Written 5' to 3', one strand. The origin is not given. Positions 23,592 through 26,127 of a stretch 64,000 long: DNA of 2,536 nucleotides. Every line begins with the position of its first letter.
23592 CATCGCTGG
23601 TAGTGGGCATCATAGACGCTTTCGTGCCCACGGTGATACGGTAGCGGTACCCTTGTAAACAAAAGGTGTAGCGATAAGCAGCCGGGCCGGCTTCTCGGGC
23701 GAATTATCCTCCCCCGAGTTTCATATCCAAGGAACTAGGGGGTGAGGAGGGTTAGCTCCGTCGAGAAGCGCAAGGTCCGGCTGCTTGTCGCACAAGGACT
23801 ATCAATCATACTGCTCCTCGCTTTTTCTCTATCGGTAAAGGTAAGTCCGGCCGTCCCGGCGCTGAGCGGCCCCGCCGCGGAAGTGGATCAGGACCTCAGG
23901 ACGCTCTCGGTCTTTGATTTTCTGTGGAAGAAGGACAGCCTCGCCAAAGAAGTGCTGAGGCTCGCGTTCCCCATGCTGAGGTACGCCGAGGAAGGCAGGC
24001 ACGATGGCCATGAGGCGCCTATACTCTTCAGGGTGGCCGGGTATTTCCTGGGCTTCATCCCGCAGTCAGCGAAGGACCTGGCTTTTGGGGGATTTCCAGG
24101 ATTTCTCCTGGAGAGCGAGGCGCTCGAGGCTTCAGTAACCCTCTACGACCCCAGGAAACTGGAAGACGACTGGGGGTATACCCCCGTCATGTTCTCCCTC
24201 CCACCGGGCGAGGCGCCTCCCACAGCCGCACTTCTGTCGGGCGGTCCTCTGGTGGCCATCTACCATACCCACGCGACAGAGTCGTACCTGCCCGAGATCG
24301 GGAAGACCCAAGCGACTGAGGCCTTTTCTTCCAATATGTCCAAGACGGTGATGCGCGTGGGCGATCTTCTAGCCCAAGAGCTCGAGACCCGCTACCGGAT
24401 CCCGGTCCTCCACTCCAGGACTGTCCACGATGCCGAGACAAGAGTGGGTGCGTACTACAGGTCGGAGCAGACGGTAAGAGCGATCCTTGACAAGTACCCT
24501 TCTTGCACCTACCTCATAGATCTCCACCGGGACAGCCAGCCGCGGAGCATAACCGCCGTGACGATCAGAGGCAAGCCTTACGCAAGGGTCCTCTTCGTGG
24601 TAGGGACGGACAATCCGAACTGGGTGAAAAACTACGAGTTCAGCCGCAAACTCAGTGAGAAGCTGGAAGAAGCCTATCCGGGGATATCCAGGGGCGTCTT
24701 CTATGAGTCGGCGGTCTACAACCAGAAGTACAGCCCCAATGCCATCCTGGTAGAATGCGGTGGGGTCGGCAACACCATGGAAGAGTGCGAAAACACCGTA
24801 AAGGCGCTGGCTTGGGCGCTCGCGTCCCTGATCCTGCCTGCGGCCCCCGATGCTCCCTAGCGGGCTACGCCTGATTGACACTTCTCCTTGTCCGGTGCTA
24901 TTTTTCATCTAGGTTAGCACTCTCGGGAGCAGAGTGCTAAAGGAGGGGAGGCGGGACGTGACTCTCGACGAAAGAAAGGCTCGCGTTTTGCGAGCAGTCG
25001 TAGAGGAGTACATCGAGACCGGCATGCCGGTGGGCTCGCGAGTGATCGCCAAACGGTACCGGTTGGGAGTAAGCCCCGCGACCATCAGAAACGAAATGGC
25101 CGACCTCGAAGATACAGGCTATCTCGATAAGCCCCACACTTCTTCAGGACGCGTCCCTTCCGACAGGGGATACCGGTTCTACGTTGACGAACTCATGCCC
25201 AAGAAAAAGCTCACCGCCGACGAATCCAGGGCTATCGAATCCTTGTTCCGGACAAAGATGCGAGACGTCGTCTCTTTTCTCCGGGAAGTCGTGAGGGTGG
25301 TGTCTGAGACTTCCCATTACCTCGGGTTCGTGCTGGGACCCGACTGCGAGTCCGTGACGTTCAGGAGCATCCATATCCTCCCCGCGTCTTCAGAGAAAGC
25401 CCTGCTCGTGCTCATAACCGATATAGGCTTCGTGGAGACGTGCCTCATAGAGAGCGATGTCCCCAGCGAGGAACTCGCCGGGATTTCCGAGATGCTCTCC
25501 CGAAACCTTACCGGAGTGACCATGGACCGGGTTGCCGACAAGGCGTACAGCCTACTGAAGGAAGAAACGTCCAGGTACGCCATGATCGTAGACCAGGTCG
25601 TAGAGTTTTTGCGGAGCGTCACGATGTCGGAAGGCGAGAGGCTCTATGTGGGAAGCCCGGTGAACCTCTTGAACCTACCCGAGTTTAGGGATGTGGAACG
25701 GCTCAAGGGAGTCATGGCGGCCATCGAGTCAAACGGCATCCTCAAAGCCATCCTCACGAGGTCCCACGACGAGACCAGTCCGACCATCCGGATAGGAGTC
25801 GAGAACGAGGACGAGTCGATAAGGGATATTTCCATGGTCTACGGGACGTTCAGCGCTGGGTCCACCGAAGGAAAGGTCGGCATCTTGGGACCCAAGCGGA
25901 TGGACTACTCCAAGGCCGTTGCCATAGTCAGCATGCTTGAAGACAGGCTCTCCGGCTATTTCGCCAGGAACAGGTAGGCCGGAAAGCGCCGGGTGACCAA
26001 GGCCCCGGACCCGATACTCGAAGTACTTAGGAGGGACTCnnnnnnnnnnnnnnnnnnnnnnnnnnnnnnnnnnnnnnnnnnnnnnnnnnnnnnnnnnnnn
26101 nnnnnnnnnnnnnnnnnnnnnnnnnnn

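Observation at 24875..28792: HrcA/CIRCE heat-shock operon in which grpE-dnaK are replaced by an archaeal-type (group II/III) chaperonin: CIRCE-hrcA-cpn-dnaJ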

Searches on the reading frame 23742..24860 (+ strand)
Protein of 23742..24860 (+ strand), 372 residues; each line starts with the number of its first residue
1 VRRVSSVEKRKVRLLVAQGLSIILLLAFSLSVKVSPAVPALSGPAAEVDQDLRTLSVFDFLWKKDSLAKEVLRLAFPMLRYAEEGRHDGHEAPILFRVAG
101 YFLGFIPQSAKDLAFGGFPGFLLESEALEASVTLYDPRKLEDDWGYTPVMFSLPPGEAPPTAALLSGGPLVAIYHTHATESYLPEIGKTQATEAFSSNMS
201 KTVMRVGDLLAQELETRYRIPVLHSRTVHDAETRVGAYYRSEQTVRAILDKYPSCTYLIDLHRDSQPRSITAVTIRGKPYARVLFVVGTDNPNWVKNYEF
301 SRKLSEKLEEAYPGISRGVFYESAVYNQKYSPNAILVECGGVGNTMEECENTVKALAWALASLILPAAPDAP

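Call 3: search_protein_families(library=pfam, proteins=[window:23742-24860:+])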
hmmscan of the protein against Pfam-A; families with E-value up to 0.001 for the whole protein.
window:23742-24860:+ (372 aa): 1 family
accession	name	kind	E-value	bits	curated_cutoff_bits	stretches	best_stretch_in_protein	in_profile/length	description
PF07454.18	SpoIIP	-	1.4e-69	235.1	24.4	1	166-361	78-269/269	Stage II sporulation protein P (SpoIIP)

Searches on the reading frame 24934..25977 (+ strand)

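Call 3: search_protein_families(library=pfam, proteins=[window:24934-25977:+])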
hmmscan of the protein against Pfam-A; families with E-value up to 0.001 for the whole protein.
window:24934-25977:+ (347 aa): 2 families
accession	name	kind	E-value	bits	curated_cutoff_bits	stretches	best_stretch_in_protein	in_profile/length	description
PF01628.27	HrcA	-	3.3e-48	164.9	22.2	1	115-329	3-215/215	HrcA protein C terminal domain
PF01726.22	LexA_DNA_bind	-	0.00032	20.9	23.7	1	11-66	4-58/65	LexA DNA binding domain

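Call 6: search_protein_families(library=ncbifam, proteins=[window:24934-25977:+])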
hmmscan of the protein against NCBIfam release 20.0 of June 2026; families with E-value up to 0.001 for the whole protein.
window:24934-25977:+ (347 aa): 2 families
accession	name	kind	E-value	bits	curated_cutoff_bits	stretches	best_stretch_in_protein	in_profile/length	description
TIGR00331.1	hrcA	equivalog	2.2e-92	310.2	197.2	1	12-340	1-335/338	heat-inducible transcriptional repressor HrcA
NF003033.0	PRK03911.1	equivalog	1.1e-14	54.7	248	1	13-105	5-98/264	HrcA family transcriptional regulator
